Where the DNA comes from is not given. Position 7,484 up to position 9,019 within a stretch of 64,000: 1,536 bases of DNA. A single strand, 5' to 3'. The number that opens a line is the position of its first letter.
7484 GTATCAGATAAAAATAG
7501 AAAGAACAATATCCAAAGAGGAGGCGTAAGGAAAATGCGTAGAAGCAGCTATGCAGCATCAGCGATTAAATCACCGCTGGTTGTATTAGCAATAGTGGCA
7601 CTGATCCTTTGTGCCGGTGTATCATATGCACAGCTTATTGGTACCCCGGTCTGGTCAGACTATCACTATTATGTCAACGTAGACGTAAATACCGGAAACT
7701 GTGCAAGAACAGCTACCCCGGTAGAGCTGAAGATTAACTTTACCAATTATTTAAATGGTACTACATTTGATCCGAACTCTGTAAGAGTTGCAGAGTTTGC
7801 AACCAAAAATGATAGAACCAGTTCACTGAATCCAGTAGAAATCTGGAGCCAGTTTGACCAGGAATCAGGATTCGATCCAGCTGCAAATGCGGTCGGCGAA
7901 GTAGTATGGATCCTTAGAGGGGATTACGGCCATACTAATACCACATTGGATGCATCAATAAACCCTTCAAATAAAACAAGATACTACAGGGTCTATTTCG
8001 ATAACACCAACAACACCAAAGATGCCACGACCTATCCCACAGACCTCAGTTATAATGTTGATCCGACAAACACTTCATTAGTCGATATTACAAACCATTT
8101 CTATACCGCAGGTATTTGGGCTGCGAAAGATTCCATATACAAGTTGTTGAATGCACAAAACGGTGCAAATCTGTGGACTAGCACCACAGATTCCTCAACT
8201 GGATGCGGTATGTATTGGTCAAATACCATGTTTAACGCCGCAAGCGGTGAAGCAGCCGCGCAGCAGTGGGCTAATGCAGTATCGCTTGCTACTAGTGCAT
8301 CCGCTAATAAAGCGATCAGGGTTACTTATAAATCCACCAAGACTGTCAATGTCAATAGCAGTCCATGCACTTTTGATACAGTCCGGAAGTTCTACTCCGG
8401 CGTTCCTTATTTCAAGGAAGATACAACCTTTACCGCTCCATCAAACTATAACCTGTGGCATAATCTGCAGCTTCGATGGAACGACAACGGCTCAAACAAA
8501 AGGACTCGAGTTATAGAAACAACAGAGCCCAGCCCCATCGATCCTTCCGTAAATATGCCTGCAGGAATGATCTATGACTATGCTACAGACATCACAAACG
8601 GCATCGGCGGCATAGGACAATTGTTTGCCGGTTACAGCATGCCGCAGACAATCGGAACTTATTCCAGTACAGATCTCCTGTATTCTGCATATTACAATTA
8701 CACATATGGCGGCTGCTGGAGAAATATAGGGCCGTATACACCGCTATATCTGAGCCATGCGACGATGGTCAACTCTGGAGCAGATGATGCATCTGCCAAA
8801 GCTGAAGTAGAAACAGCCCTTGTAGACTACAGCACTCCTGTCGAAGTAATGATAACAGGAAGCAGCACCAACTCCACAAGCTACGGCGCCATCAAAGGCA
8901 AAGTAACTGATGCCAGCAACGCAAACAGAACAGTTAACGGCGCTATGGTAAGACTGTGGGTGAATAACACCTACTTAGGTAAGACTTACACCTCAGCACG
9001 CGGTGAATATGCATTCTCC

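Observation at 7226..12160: Giant secreted Thr/Ser/Asn-rich surface protein with CarboxypepD_reg and LamG-like modules behind a roughly 300-nt leader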

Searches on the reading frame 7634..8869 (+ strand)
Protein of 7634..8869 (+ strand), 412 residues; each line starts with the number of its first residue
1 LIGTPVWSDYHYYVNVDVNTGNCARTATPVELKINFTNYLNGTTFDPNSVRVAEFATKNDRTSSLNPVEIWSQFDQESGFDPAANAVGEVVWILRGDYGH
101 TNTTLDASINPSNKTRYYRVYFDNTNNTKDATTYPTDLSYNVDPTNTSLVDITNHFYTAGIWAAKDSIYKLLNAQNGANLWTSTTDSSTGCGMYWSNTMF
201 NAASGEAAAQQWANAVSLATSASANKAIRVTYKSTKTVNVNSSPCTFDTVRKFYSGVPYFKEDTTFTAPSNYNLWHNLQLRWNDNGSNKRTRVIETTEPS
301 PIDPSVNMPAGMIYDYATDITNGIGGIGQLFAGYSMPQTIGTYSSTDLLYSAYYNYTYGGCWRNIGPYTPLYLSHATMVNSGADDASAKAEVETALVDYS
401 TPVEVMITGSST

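Call 47: search_protein_representatives(protein=window:7634-8869:+)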
Query: 412 residues. Proteins with E-value up to 0.001 (for the whole library): 57; up to 1e-10: 9; up to 1e-30: 4. The best 57 are listed.
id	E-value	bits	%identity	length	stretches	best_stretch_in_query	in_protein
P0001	8.4e-276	930.9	100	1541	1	1-412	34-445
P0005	2.0e-91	323.7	50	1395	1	8-410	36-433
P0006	2.1e-63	231.5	41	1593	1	6-410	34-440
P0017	3.2e-45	171.6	40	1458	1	7-408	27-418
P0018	2.8e-20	89.4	34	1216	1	8-412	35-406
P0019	5.4e-17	78.6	30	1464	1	7-409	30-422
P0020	5.4e-16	75.3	47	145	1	7-112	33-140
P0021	1.7e-12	63.8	49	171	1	7-125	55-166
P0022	1.7e-11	60.5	44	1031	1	5-148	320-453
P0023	3.2e-10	56.3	47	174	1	8-139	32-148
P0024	7.0e-10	55.2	44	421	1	2-147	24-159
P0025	2.7e-09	53.2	50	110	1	41-131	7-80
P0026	3.1e-09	53.0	39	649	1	7-148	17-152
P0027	3.3e-09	53.0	36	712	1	9-158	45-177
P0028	7.2e-09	51.8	47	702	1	5-140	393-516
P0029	1.2e-08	51.1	42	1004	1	9-144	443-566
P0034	3.1e-08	49.7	47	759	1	8-142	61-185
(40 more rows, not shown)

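Call 48: search_protein_families(library=pfam, proteins=[P0017, P0018, P0019, P0022, P0024, P0026, P0027, P0028, P0029, P0034], max_evalue=0.001)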
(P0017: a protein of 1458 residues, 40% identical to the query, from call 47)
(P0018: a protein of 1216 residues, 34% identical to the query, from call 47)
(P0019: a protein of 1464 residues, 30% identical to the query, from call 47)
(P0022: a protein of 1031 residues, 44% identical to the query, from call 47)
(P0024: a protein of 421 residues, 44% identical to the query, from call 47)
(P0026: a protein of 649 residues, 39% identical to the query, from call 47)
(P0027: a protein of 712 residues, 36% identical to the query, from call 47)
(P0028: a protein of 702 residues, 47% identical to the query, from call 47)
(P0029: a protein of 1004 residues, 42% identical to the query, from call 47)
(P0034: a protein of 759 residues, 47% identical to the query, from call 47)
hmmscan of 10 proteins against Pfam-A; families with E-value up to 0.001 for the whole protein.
P0017 (1458 aa): 3 families
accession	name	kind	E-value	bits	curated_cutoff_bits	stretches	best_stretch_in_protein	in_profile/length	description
PF13620.12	CarboxypepD_reg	-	1.2e-22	80.4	32.3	3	769-834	1-72/82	Carboxypeptidase regulatory-like domain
PF13715.12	CarbopepD_reg_2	-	6e-16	58.7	32.2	1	694-747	8-61/88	CarboxypepD_reg-like domain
PF02837.24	Glyco_hydro_2_N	-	2.4e-05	24.8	28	1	549-611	45-106/169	Glycosyl hydrolases family 2, sugar binding domain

P0018 (1216 aa): 2 families
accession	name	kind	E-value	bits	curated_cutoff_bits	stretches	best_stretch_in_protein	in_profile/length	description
PF13620.12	CarboxypepD_reg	-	6.7e-30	103.7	32.3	3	665-739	1-82/82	Carboxypeptidase regulatory-like domain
PF13715.12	CarbopepD_reg_2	-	4.4e-19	68.7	32.2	2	744-813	1-72/88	CarboxypepD_reg-like domain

P0019 (1464 aa): 4 families
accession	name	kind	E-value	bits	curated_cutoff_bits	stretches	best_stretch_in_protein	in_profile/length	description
PF13620.12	CarboxypepD_reg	-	2.8e-16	60.1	32.3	2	692-761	1-76/82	Carboxypeptidase regulatory-like domain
PF13715.12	CarbopepD_reg_2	-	1e-08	35.5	32.2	1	693-743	1-54/88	CarboxypepD_reg-like domain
PF09430.16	EMC7_beta-sandw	-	1e-07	32.6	26.6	0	434-481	4-51/122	ER membrane protein complex subunit 7, beta-sandwich domain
PF17210.9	SdrD_B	-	0.00021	21.9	29.7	0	426-478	13-67/112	SdrD B-like domain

P0022 (1031 aa): 4 families
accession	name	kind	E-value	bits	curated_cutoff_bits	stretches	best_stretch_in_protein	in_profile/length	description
PF18998.6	Flg_new_2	-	4e-06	27.2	23.6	1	679-727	1-47/73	Divergent InlB B-repeat domain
PF13620.12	CarboxypepD_reg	-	5.2e-06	27.1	32.3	0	755-793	1-43/82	Carboxypeptidase regulatory-like domain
PF22585.3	Sialidase-like_CBM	-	4.3e-05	23.9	27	1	138-213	50-124/156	Sialidase-like, CBM domain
PF13715.12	CarbopepD_reg_2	-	4.6e-05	23.8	32.2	0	894-932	1-41/88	CarboxypepD_reg-like domain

P0024 (421 aa): 0 families

P0026 (649 aa): 2 families
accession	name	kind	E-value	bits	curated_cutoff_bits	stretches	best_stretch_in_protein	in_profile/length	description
PF10633.15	NPCBM_assoc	-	6.1e-05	23.6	24.4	1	347-420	2-75/78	NPCBM-associated, NEW3 domain of alpha-galactosidase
PF22544.2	HYDIN_VesB_CFA65-like_Ig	-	0.00031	21.4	25.5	0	333-407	1-74/100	HYDIN/CFA65/VesB-like, Ig-like domain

P0027 (712 aa): 0 families

P0028 (702 aa): 0 families

P0029 (1004 aa): 2 families
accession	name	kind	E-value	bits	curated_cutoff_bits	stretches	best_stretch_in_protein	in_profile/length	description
PF18998.6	Flg_new_2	-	1.1e-06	29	23.6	1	796-868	1-71/73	Divergent InlB B-repeat domain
PF10102.14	DUF2341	-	0.00017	22.4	23.4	1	17-71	1-58/84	Domain of unknown function (DUF2341)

P0034 (759 aa): 0 families

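Call 56: predict_structure(alignment_id=A5)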
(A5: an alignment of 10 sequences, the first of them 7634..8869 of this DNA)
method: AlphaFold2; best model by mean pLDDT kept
length: 412 residues; sequences in the alignment: 10
mean_pLDDT: 69.3   pTM: 0.78
mean pLDDT of the five models: 69.3, 68.2, 66.1, 58.3, 52.1
residues with pLDDT >= 90: 15; 70-90: 210; 50-70: 130; < 50: 57
segments of 3 or more residues with pLDDT < 50: 1-6, 283-295, 317-320, 334-345, 347-359, 367-369
pLDDT, mean of each block of 10 residues (from residue 1): 44 82 70 82 81 86 73 82 83 81 66 82 71 82 87 90 82 78 59 67 63 72 82 85 81 85 75 56 42 46 52 51 59 44 47 47 51 65 68 70 72 62
secondary structure, 60 per line:
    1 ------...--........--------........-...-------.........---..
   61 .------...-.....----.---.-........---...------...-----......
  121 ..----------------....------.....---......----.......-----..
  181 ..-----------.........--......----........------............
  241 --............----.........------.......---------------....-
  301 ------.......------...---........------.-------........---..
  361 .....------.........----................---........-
elements in order: E12-19 E28-35 E50-55 E68-70 E72-76 E87-94 E115-122 E139-142 E149-153 E157-162 E167-173 E179-182 E194-202 E205-210 E215-222 E229-240 E243-254 E259-267 E274-280 E296-299 E307-313 E326-333 E348-355 E359-365 E372-380 H385-400 E404-411

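Call 78: list_cluster_members(proteins=[P0017, P0018, P0019, P0022, P0024, P0026, P0027, P0028, P0029, P0034])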
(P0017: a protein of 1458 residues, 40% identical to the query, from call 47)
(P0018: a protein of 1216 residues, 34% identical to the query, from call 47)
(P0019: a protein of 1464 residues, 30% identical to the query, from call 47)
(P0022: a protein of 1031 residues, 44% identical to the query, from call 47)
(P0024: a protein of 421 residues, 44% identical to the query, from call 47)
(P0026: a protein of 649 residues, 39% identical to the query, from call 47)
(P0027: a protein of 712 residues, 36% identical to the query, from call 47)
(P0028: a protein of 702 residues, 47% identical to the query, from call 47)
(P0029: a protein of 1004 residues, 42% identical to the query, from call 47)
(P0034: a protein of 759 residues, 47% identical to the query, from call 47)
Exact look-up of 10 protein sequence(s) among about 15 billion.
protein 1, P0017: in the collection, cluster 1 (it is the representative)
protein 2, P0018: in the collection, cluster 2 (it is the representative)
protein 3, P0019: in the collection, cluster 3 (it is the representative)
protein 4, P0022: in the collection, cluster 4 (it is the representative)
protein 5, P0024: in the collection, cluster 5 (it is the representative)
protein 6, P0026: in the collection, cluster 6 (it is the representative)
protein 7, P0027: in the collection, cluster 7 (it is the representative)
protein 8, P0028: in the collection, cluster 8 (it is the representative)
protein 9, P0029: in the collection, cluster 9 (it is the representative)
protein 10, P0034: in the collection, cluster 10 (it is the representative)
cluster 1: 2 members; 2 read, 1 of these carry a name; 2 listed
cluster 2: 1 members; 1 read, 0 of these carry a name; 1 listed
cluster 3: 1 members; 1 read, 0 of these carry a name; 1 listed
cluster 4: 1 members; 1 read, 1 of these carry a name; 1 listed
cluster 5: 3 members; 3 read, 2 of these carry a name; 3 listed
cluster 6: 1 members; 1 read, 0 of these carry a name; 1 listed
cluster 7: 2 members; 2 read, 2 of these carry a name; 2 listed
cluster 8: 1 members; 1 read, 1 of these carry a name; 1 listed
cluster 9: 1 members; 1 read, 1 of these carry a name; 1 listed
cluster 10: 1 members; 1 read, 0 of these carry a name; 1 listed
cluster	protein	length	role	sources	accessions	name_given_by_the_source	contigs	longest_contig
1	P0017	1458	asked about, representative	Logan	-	-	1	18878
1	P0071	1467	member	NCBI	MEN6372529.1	MAG: carboxypeptidase regulatory-like domain-containing protein [Armatimonadota bacterium]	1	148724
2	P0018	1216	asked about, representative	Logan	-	-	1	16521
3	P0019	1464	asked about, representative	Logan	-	-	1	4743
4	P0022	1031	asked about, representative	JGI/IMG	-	hypothetical protein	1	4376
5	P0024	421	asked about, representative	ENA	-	-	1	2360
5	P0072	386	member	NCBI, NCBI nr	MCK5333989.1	MAG: hypothetical protein KAJ24_05725, partial [Candidatus Aenigmarchaeota archaeon] | hypothetical protein [Candidatus Aenigmarchaeota archaeon]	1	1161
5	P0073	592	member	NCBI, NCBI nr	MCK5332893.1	MAG: hypothetical protein KAJ24_00120, partial [Candidatus Aenigmarchaeota archaeon] | hypothetical protein [Candidatus Aenigmarchaeota archaeon]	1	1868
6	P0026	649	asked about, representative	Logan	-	-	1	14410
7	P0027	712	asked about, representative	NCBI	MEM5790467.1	MAG: choice-of-anchor X domain-containing protein, partial [Candidatus Aenigmatarchaeota ...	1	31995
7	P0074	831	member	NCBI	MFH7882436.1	MAG: choice-of-anchor X domain-containing protein, partial [Candidatus Aenigmatarchaeota ...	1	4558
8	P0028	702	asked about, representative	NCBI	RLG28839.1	hypothetical protein DRN98_09075, partial [Methanosarcinales archaeon]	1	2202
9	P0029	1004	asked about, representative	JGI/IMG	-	hypothetical protein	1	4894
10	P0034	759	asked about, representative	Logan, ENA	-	-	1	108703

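Call 80: find_encoding_contigs(protein=P0018, flank=3000, max_places=1)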
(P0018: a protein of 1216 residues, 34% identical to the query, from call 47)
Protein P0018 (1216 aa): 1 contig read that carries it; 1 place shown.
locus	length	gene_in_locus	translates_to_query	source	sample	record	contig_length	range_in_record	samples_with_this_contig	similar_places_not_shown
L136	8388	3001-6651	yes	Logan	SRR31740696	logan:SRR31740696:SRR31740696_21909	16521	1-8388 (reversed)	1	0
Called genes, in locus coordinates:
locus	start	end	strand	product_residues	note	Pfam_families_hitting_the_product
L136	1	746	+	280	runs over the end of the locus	PF07081:DUF1349 (faint), PF17851:GH43_C2 (weak), PF07589:PEP_exosort_dom (weak)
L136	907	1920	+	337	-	PF01022:HTH_5, PF12802:MarR_2 (weak), PF12840:HTH_20, PF13412:HTH_24 (weak)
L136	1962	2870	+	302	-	PF07963:N_methyl, PF07596:SBP_bac_10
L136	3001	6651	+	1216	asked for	PF13620:CarboxypepD_reg, PF13715:CarbopepD_reg_2 (weak), PF13620:CarboxypepD_reg, PF13715:CarbopepD_reg_2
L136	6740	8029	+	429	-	PF01547:SBP_bac_1, PF13416:SBP_bac_8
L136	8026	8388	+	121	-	?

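Call 81: find_encoding_contigs(protein=P0019, flank=3000, max_places=1)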
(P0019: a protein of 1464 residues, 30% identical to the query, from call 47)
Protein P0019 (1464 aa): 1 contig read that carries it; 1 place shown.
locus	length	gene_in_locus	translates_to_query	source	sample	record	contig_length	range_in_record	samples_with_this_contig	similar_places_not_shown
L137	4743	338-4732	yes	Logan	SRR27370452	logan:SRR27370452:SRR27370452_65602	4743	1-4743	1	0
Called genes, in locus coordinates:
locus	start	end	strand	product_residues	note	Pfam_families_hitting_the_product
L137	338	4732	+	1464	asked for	PF09430:EMC7_beta-sandw (faint), PF13620:CarboxypepD_reg, PF13715:CarbopepD_reg_2 (faint), PF22904:NOMO1-like_2nd (faint), PF13620:CarboxypepD_reg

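Call 82: find_encoding_contigs(protein=P0017, flank=3000, max_places=1)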
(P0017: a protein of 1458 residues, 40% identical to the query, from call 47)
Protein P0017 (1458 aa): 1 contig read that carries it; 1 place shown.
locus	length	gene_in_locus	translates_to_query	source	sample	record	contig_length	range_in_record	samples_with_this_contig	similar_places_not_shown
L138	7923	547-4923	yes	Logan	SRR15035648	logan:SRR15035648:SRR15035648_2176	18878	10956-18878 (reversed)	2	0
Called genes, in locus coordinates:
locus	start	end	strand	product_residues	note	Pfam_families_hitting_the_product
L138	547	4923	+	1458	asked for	PF13620:CarboxypepD_reg, PF13715:CarbopepD_reg_2 (weak), PF13620:CarboxypepD_reg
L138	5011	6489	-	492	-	PF00370:FGGY_N, PF02782:FGGY_C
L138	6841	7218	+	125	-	PF01740:STAS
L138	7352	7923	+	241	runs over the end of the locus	PF00072:Response_reg, PF08281:Sigma70_r4_2 (weak), PF00196:GerE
